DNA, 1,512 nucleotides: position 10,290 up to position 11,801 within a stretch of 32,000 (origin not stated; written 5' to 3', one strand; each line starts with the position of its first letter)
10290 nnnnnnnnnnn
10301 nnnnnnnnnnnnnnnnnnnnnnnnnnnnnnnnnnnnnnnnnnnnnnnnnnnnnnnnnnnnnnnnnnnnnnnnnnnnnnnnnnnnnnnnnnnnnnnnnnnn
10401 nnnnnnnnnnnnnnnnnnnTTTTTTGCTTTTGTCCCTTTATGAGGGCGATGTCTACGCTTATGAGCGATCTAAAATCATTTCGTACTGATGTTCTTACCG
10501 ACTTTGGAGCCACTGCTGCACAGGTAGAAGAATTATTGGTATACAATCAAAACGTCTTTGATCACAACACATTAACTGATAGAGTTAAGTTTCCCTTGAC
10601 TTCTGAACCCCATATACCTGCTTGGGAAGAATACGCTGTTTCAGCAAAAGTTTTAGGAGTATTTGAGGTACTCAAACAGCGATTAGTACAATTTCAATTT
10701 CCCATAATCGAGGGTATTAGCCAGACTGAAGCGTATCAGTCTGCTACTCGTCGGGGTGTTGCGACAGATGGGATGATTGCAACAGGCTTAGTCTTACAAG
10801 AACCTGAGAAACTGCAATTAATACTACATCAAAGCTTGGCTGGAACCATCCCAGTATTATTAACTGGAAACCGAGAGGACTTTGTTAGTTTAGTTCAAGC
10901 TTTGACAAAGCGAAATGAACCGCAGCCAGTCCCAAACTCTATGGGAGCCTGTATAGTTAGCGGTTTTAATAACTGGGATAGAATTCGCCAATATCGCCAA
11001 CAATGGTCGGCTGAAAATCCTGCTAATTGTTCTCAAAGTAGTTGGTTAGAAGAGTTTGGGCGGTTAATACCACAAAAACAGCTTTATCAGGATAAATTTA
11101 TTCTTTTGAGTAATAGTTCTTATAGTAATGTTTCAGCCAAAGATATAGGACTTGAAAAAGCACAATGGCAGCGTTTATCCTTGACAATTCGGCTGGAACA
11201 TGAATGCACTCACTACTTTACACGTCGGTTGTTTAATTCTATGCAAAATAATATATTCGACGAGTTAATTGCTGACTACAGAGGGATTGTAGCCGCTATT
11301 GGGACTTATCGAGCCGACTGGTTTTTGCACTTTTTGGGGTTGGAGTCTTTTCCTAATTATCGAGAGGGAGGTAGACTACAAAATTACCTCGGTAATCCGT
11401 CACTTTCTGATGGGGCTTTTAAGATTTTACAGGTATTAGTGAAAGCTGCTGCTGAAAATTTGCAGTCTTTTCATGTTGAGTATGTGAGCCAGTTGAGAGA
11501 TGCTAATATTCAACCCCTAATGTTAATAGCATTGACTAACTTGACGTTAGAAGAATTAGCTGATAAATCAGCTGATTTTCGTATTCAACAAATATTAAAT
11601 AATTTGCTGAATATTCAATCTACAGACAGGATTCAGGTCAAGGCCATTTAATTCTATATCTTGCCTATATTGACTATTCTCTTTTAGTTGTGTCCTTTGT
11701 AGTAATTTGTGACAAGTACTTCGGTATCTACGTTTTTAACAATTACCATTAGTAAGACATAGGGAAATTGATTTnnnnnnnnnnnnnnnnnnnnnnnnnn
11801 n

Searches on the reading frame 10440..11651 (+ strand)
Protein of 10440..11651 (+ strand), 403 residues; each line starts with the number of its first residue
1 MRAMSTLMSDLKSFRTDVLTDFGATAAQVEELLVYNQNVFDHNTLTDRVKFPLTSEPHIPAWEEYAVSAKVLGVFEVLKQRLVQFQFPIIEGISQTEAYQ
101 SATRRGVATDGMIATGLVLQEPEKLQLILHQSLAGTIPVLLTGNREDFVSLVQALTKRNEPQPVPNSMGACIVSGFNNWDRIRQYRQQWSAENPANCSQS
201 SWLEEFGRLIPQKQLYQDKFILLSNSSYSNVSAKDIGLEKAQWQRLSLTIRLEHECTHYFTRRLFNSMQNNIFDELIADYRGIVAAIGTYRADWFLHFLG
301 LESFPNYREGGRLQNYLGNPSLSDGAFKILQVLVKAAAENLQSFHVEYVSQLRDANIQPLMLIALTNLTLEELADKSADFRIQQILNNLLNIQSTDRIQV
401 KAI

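Call 44: search_protein_families(library=pfam, proteins=[window:10440-11651:+], max_evalue=0.001)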
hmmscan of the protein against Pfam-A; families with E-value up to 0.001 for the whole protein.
window:10440-11651:+ (403 aa): 1 family
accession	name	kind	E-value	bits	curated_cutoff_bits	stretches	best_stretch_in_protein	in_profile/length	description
PF22541.2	DUF7005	-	2.5e-176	586.3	27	1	18-376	2-360/361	Family of unknown function (DUF7005)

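Call 48: search_protein_families(library=ncbifam, proteins=[window:10440-11651:+], max_evalue=0.001)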
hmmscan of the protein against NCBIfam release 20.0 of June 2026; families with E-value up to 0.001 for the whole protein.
window:10440-11651:+ (403 aa): 0 families

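Call 64: find_homologous_proteins(query=window:10440-11648:+, max_evalue=0.00001)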
Query window:10440-11648:+ (403 aa): 2191 proteins with E <= 0.00001 among 7936 candidates; the best 120 are listed.
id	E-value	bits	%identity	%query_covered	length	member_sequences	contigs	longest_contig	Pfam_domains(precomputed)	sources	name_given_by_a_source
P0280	3.5e-245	831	95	97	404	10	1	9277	PF22541.3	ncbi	-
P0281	6.7e-245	830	93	99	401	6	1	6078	PF22541.3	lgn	-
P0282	8.0e-245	830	92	100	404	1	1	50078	PF22541.3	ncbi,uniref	ncbi:DUF7005 family protein [Nostoc sp.]|uniref:DUF7005 family protein n=1 Tax=Nostoc sp. TaxID=1180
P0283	4.0e-243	824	91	100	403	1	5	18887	PF22541.3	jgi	jgi:hypothetical protein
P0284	1.7e-240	815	92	98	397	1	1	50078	PF22541.3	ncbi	ncbi:MAG: hypothetical protein V7L04_10625 [Nostoc sp.]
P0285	1.2e-225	767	91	94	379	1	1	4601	PF22541.3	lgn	-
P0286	3.4e-225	765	87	98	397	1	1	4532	PF22541.3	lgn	-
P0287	2.3e-201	687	82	95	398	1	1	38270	PF22541.3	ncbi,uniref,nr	ncbi:hypothetical protein LC653_32800 [Nostoc sp. CHAB 5784]|uniref:DUF7005 family protein n=1 Tax=N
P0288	4.2e-199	679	79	95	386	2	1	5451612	PF22541.3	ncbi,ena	-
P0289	1.1e-196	671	80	94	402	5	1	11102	PF22541.3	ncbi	ncbi:DUF7005 family protein [Nostoc sp.]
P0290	2.8e-196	670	77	95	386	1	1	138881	PF22541.3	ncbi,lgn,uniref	ncbi:MAG: hypothetical protein V7K27_28110 [Nostoc sp.]|uniref:DUF7005 family protein n=1 Tax=Nostoc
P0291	5.1e-196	669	79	95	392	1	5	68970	PF22541.3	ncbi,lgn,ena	-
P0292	6.1e-196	669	77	95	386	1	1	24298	PF22541.3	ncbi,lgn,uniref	ncbi:DUF7005 family protein [Nostoc sp.]|uniref:DUF7005 family protein n=1 Tax=Nostoc sp. TaxID=1180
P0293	1.4e-195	668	80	95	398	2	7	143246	PF22541.3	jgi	jgi:hypothetical protein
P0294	7.4e-195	665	78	95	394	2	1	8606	PF22541.3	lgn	-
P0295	1.7e-193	661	78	94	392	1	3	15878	PF22541.3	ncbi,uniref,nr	ncbi:hypothetical protein GNF10_27495 [Nostoc sp. UCD121]|uniref:DUF7005 family protein n=1 Tax=uncl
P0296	2.0e-193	661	79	94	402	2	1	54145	PF22541.3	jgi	jgi:hypothetical protein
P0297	7.3e-193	659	78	94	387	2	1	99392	PF22541.3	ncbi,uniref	ncbi:DUF7005 family protein [Nostoc sp.]|uniref:DUF7005 family protein n=1 Tax=Nostoc sp. TaxID=1180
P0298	8.1e-193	659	78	94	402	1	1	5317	PF22541.3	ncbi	-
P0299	1.4e-192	658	78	96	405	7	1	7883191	PF22541.3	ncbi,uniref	ncbi:DUF7005 family protein [Nostoc sp. C117]|uniref:DUF7005 family protein n=1 Tax=Nostoc sp. C117 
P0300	1.7e-192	657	77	94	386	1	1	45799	PF22541.3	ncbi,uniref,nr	ncbi:DUF7005 family protein [aff. Roholtiella sp. LEGE 12411]|uniref:DUF7005 family protein n=1 Tax=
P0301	8.2e-192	655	77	94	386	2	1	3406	PF22541.3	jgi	jgi:hypothetical protein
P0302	1.1e-191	655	77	95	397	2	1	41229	PF22541.3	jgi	jgi:hypothetical protein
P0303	2.9e-191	653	76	96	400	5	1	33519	PF22541.3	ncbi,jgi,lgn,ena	jgi:hypothetical protein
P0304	7.1e-191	652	76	95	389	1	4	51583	PF22541.3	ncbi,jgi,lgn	jgi:hypothetical protein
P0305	1.1e-190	652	78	94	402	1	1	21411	PF22541.3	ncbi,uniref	ncbi:DUF7005 family protein [Nostoc sp. UIC 10607]|uniref:DUF7005 family protein n=1 Tax=Nostoc sp. 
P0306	1.3e-190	651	77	96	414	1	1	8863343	PF22541.3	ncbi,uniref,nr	ncbi:hypothetical protein IQ276_011960 [Desmonostoc muscorum LEGE 12446]|uniref:DUF7005 family prote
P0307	2.3e-190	650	77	94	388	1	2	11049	PF22541.3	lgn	-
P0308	2.3e-190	650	77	93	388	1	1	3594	PF22541.3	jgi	jgi:hypothetical protein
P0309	3.2e-190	650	77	94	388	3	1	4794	PF22541.3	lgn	-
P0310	2.5e-189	647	76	95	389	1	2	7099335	PF22541.3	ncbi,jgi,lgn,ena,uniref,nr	ncbi:MAG: hypothetical protein KME32_16520 [Mojavia pulchra JT2-VF2]|jgi:hypothetical protein|uniref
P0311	2.5e-189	647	76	96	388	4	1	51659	PF22541.3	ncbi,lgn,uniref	ncbi:DUF7005 family protein [Nostoc sp. CCY0012]|uniref:DUF7005 family protein n=1 Tax=Nostoc sp. CC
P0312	3.7e-189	647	69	95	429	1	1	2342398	PF22541.3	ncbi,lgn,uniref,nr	ncbi:DUF7005 family protein [Nostoc sphaeroides]|uniref:Uncharacterized protein n=1 Tax=Nostoc sphae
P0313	1.8e-188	644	77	94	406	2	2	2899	PF22541.3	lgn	-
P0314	4.7e-188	643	75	94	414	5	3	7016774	PF22541.3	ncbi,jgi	ncbi:MAG: hypothetical protein HEQ35_29390 [Gloeotrichia echinulata IR180]|jgi:hypothetical protein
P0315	7.3e-188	642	77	94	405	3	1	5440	PF22541.3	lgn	-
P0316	4.1e-187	640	76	95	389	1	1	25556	PF22541.3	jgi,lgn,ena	-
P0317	1.1e-186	638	75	95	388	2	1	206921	PF22541.3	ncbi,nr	ncbi:hypothetical protein LC607_21815 [Nostoc sp. CHAB 5824]|nr:hypothetical protein [Nostoc sp. CHA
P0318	2.0e-186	638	75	96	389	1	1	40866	PF22541.3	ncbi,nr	ncbi:hypothetical protein LC612_23760 [Nostoc sp. CHAB 5834]|nr:hypothetical protein [Nostoc sp. CHA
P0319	3.1e-186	637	74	95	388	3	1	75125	PF22541.3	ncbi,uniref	ncbi:DUF7005 family protein [Nostoc favosum]|uniref:DUF7005 family protein n=1 Tax=Nostoc favosum Ta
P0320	4.6e-186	636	75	95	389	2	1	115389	PF22541.3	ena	-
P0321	9.3e-186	635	75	96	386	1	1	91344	PF22541.3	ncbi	-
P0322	1.1e-184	632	74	95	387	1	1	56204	PF22541.3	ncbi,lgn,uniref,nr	ncbi:hypothetical protein [Nostoc sp. 106C]|uniref:DUF7005 family protein n=1 Tax=Nostoc sp. 106C Ta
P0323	1.5e-184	631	74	96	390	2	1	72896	PF22541.3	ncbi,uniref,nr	ncbi:DUF7005 family protein [Nostoc sp. MG11]|uniref:DUF7005 family protein n=1 Tax=Nostoc sp. MG11 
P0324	3.8e-183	627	75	95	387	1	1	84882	PF22541.3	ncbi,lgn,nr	ncbi:hypothetical protein BV378_05100 [Nostoc sp. RF31YmG]|nr:hypothetical protein BV378_05100 [Nost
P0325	2.5e-182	624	73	97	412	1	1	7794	PF22541.3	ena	-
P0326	2.9e-182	624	71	97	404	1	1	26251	PF22541.3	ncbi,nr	ncbi:hypothetical protein FM036_04420 [Nostoc sp. HG1]|nr:hypothetical protein [Nostoc sp. HG1]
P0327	8.2e-182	622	73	94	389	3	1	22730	PF22541.3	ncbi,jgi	jgi:hypothetical protein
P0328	8.8e-182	622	75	95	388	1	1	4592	PF22541.3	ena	-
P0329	1.9e-181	621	74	95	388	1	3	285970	PF22541.3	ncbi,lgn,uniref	ncbi:MAG: hypothetical protein V7L05_22000 [Nostoc sp.]|uniref:DUF7005 family protein n=1 Tax=Nostoc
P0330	3.1e-181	620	72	95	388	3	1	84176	PF22541.3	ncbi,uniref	ncbi:DUF7005 family protein [Tolypothrix sp. VBCCA 56010]|uniref:DUF7005 family protein n=1 Tax=Toly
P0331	5.8e-181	620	73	94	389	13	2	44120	PF22541.3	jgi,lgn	jgi:hypothetical protein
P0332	6.1e-181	619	74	93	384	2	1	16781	PF22541.3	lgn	-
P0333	6.7e-181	619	73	95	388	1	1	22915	PF22541.3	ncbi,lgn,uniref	ncbi:DUF7005 family protein [Nostoc sp.]|uniref:DUF7005 family protein n=1 Tax=Nostoc sp. TaxID=1180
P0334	9.5e-181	619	72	94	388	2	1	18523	PF22541.3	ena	-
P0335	1.8e-180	618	72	95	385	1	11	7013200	PF22541.3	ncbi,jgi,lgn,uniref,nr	ncbi:conserved hypothetical protein [Trichormus variabilis ATCC 29413]|uniref:Uncharacterized protei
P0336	2.8e-180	617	73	94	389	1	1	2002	PF22541.3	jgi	jgi:hypothetical protein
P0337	3.3e-180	617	77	94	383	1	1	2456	PF22541.3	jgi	jgi:hypothetical protein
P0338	3.7e-180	617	72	94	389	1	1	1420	PF22541.3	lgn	-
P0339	4.9e-180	617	71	95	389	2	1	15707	PF22541.3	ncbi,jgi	jgi:hypothetical protein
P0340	1.0e-179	615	72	95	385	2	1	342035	PF22541.3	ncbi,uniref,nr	ncbi:DUF7005 family protein [Anabaena subtropica]|uniref:Uncharacterized protein n=1 Tax=Anabaena su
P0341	1.4e-179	615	73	94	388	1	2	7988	PF22541.3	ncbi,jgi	jgi:hypothetical protein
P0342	1.9e-179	615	72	94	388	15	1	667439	PF22541.3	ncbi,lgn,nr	ncbi:hypothetical protein SD81_035540 [Tolypothrix campylonemoides VB511288]|nr:hypothetical protein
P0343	1.9e-179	615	72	95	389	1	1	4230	PF22541.3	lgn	-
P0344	2.0e-179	615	72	94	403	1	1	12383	PF22541.3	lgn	-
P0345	3.5e-179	614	72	95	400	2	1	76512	PF22541.3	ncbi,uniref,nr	ncbi:hypothetical protein I8748_15110 [Nostoc sp. CENA67]|uniref:Uncharacterized protein n=2 Tax=Ama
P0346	4.6e-179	613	71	94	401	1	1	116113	PF22541.3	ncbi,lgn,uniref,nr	ncbi:DUF7005 family protein [Nostoc sp. DedQUE09]|uniref:DUF7005 family protein n=1 Tax=Nostoc sp. D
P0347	4.9e-179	613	73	94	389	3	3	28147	PF22541.3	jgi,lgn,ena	jgi:hypothetical protein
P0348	6.2e-179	613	72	93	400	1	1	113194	PF22541.3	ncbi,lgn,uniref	ncbi:DUF7005 family protein [Nostoc sp.]|uniref:DUF7005 family protein n=1 Tax=Nostoc sp. TaxID=1180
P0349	6.2e-179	613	70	98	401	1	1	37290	PF22541.3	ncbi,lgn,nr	ncbi:MAG: hypothetical protein MET45_19860 [Nostoc sp. LLA-1]|nr:hypothetical protein [Cyanocohniell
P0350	6.7e-179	613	72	93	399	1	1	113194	PF22541.3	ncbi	ncbi:MAG: hypothetical protein V7K56_08765 [Nostoc sp.]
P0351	7.6e-179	613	72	94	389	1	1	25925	PF22541.3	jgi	-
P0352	1.2e-178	612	71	95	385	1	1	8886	PF22541.3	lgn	-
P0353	1.4e-178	612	70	97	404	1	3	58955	PF22541.3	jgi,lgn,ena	jgi:hypothetical protein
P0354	2.2e-178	611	71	94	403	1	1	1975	PF22541.3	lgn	-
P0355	2.9e-178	611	72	94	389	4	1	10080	PF22541.3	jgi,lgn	-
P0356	3.1e-178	611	71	94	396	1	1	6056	PF22541.3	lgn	-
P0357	6.5e-178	610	72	93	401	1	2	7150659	PF22541.3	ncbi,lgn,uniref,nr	ncbi:hypothetical protein NIES4072_26300 [Nostoc commune NIES-4072]|uniref:Uncharacterized protein n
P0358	1.0e-177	609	69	97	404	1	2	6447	PF22541.3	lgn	-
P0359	2.1e-177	608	70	96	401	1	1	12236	PF22541.3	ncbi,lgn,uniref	ncbi:DUF7005 family protein [Nostoc sp.]|uniref:DUF7005 family protein n=1 Tax=Nostoc sp. TaxID=1180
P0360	2.2e-177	608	69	97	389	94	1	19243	PF22541.3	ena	-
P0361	2.4e-177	608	70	94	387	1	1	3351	PF22541.3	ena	-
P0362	2.6e-177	608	73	93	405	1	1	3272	PF22541.3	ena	-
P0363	3.4e-177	607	70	95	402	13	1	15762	PF22541.3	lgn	-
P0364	5.2e-177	607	70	94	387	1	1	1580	PF22541.3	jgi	jgi:hypothetical protein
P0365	5.2e-177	607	70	94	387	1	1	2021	PF22541.3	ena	-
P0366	5.4e-177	606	70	94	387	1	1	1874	PF22541.3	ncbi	-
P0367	5.7e-177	606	72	95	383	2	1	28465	PF22541.3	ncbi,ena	-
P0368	6.9e-177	606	72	94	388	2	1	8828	PF22541.3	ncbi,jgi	jgi:hypothetical protein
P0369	7.1e-177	606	71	93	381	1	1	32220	PF22541.3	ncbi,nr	ncbi:hypothetical protein LC609_30265 [Nostoc sp. XA013]|nr:hypothetical protein [Nostoc sp. XA013]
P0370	8.8e-177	606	69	97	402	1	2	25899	PF22541.3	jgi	jgi:hypothetical protein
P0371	1.0e-176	606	70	95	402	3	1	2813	PF22541.3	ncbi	-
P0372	1.4e-176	605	72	94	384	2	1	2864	PF22541.3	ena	-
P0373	1.5e-176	605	70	95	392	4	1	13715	PF22541.3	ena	-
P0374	1.8e-176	605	70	95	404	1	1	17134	PF22541.3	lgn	-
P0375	1.9e-176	605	71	95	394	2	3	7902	PF22541.3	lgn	-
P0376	3.1e-176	604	70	94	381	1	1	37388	PF22541.3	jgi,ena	-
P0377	3.2e-176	604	70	95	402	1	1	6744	PF22541.3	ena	-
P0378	4.8e-176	603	69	95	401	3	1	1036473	PF22541.3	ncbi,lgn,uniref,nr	ncbi:hypothetical protein PQG02_34785 (plasmid) [Nostoc sp. UHCC 0926]|uniref:DUF7005 family protein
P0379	4.8e-176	603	69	95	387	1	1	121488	PF22541.3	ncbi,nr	ncbi:hypothetical protein H6F61_21590 [Cyanobacteria bacterium FACHB-472]|nr:hypothetical protein [C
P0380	9.8e-176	602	71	93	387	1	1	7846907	PF22541.3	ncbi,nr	ncbi:hypothetical protein BZZ01_09440 [Nostocales cyanobacterium HT-58-2]|nr:hypothetical protein BZ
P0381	1.5e-175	602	70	94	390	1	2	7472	PF22541.3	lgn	-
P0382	1.5e-175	602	70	95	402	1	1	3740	PF22541.3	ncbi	-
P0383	2.3e-175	601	71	94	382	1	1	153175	PF22541.3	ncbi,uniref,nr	ncbi:hypothetical protein [Nostoc sp. FACHB-888]|uniref:DUF7005 family protein n=1 Tax=Nostoc sp. FA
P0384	2.7e-175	601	70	95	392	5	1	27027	PF22541.3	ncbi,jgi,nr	ncbi:MAG: hypothetical protein KME38_27230 [Spirirestis rafaelensis WJT71-NPBG6]|jgi:hypothetical pr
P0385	5.0e-175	600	72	95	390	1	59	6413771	PF22541.3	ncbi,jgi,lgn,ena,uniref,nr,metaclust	ncbi:DUF7005 family protein [Anabaena sp. FACHB-709]|uniref:Uncharacterized protein n=2 Tax=Nostocac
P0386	1.2e-174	599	69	94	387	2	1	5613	PF22541.3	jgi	-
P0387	1.4e-174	599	68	94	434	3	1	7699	PF22541.3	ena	-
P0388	1.7e-174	598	71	93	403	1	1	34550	PF22541.3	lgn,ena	-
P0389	1.9e-174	598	68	98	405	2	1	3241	PF22541.3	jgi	jgi:hypothetical protein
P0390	5.4e-174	597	69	94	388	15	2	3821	PF22541.3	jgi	-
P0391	5.5e-174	597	67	97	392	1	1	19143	PF22541.3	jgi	jgi:hypothetical protein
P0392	2.9e-173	594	70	95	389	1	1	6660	PF22541.3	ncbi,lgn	-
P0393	3.6e-173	594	72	95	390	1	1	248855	PF22541.3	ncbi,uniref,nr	ncbi:DUF7005 family protein [Nostoc parmelioides]|uniref:Uncharacterized protein n=1 Tax=Nostoc parm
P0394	3.9e-173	594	69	94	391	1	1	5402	PF22541.3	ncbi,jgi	jgi:hypothetical protein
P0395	6.2e-173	593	69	94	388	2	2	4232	PF22541.3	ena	-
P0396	7.6e-173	593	70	93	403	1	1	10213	PF22541.3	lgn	-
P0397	1.1e-172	592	68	97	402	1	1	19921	PF22541.3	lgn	-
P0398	1.3e-172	592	69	94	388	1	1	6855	PF22541.3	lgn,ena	-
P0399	1.6e-172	592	69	95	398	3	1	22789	PF22541.3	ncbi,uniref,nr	ncbi:hypothetical protein H6G97_29470 [Nostoc flagelliforme FACHB-838]|uniref:Uncharacterized protei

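Call 67: find_encoding_contigs(protein=P0385, flank=10000, max_places=2)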
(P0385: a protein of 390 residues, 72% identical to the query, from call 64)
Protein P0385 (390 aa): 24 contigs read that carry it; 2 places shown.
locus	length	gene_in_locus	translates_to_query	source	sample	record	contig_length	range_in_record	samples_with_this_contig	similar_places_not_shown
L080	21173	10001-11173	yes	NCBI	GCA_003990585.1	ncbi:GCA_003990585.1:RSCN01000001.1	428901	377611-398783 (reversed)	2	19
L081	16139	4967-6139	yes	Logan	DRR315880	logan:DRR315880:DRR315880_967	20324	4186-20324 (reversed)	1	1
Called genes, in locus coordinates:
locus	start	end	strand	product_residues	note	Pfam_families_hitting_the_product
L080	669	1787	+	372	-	PF01636:APH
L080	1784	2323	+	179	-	-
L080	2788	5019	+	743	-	PF01436:NHL (faint), PF08450:SGL (weak)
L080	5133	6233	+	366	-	PF13439:Glyco_transf_4, PF13477:Glyco_trans_4_2, PF13579:Glyco_trans_4_4, PF00534:Glycos_transf_1, PF13692:Glyco_trans_1_4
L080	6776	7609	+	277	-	PF00989:PAS (weak), PF13188:PAS_8 (weak), PF13426:PAS_9, PF08447:PAS_3 (weak), PF00165:HTH_AraC (weak), PF12833:HTH_18, PF00165:HTH_AraC (weak)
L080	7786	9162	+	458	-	PF02743:dCache_1, PF17203:sCache_3_2 (faint), PF17200:sCache_2 (faint), PF17201:Cache_3-Cache_2 (faint), PF00672:HAMP (weak)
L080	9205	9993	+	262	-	PF01656:CbiA, PF07015:VirC1 (faint), PF10609:ParA, PF13614:AAA_31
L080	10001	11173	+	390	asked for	PF22541:DUF7005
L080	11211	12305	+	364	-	PF00027:cNMP_binding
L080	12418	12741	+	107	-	PF07862:Nif11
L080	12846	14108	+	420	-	PF04055:Radical_SAM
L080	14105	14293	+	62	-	-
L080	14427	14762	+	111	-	PF27793:RNP_Burkhold (weak), PF02979:NHase_alpha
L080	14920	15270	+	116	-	PF27793:RNP_Burkhold (weak), PF02979:NHase_alpha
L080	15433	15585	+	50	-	-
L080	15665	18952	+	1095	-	PF13575:DUF4135, PF05147:LANC_like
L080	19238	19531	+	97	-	-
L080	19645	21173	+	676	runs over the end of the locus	PF02310:B12-binding (weak), PF04055:Radical_SAM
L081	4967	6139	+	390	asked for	PF22541:DUF7005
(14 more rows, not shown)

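Call 72: predict_structure(alignment_id=A2)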
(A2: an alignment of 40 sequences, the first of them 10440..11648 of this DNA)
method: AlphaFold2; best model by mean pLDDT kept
length: 403 residues; sequences in the alignment: 40
mean_pLDDT: 80.7   pTM: 0.83
mean pLDDT of the five models: 80.7, 80.0, 79.2, 78.9, 78.0
residues with pLDDT >= 90: 174; 70-90: 154; 50-70: 30; < 50: 45
segments of 3 or more residues with pLDDT < 50: 1-6, 89-115, 158-161, 396-403
pLDDT, mean of each block of 10 residues (from residue 1): 52 95 97 87 72 87 94 91 67 41 36 55 94 91 90 66 70 78 85 79 77 72 87 91 93 92 74 91 95 94 83 75 91 97 92 81 93 96 91 51 26
secondary structure, 60 per line:
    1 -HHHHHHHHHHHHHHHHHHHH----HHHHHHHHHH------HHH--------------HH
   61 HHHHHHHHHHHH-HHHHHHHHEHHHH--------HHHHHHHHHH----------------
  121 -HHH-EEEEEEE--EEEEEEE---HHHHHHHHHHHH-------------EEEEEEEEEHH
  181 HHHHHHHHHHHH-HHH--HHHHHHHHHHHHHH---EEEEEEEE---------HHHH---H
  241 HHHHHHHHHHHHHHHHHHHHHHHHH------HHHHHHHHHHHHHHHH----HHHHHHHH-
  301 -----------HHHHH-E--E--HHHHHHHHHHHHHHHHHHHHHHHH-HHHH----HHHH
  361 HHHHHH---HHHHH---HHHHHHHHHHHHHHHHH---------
elements in order: H2-21 H26-35 H59-72 H74-81 H83-86 H95-104 E126-132 E135-141 H145-156 E170-178 H179-192 H199-212 E216-223 H233-236 H240-265 H272-287 H292-299 H312-316 H324-347 H349-352 H357-366 H370-374 H378-394

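Call 75: fold_search(model_id=the predicted structure, library=pdb)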
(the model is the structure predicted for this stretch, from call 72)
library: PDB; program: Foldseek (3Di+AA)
matches with E <= 10: 38; with E <= 0.001: 0
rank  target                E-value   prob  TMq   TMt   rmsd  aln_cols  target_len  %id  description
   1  8h4m                  1.6e+00  0.03  0.13  0.13  20.4       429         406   13  Crystal Structure of GTP-bound Irgb6_T95D mutant (released 2023-10-18)
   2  7rmx                  2.1e+00  0.08  0.14  0.21  19.7       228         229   14  Structure of De Novo designed tunable symmetric protein pockets (released 2022-08-03)
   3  7xdd_B                2.3e+00  0.02  0.11  0.08  22.5       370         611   10  Cryo-EM structure of EDS1 and PAD4 (released 2022-07-13)
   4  4zwb_A                2.5e+00  0.03  0.14  0.13  26.7       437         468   10  Crystal structure of maltose-bound human GLUT3 in the outward-occluded conformation at 2.4 angstrom (released 2015-07-22)
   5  3wfo_A                3.0e+00  0.07  0.17  0.16  17.2       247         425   11  tRNA processing enzyme (apo form 1) (released 2014-01-01)
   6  8sj8                  3.0e+00  0.02  0.14  0.15  18.6       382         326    9  Structure of binary complex of human cGAS and bound ppp(2'-5')GpG (released 2024-04-24)
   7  8giy_C                3.1e+00  0.04  0.10  0.11  17.9       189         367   14  E. coli clamp loader with closed clamp (released 2024-03-27)
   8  7dlv_F                3.1e+00  0.02  0.09  0.18  15.4       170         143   10  shrimp dUTPase in complex with Stl (released 2021-12-01)
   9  3vr6_B                3.3e+00  0.05  0.12  0.09  11.7       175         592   10  Crystal structure of AMP-PNP bound Enterococcus hirae V1-ATPase [bV1] (released 2013-01-16)
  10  8ax8                  4.0e+00  0.04  0.10  0.22  16.4       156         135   15  Human Apolipoprotein E4 (ApoE4) N-terminal domain (space group P3121) (released 2023-08-02)
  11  7e26_A                4.2e+00  0.02  0.09  0.11  19.7       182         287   16  Structure of PfFNT in apo state (released 2021-08-18)
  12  9zpg_B                4.2e+00  0.01  0.12  0.10  22.7       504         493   11  Crystal structure of Glutamate--tRNA ligase (GltX) from Moraxella catarrhalis (Apo) (released 2025-12-24)
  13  5cwc                  4.7e+00  0.02  0.10  0.16  15.0       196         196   10  Crystal structure of de novo designed helical repeat protein DHR5 (released 2015-12-16)
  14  7jfs                  4.9e+00  0.02  0.14  0.08  18.8       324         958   13  The structure of the CBM32-1, CBM32-2, and M60 catalytic domains from Clostridium perfringens ZmpB (released 2021-02-03)
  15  5cwg                  6.0e+00  0.03  0.13  0.20  12.3       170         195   12  Crystal structure of de novo designed helical repeat protein DHR10 (released 2015-12-16)
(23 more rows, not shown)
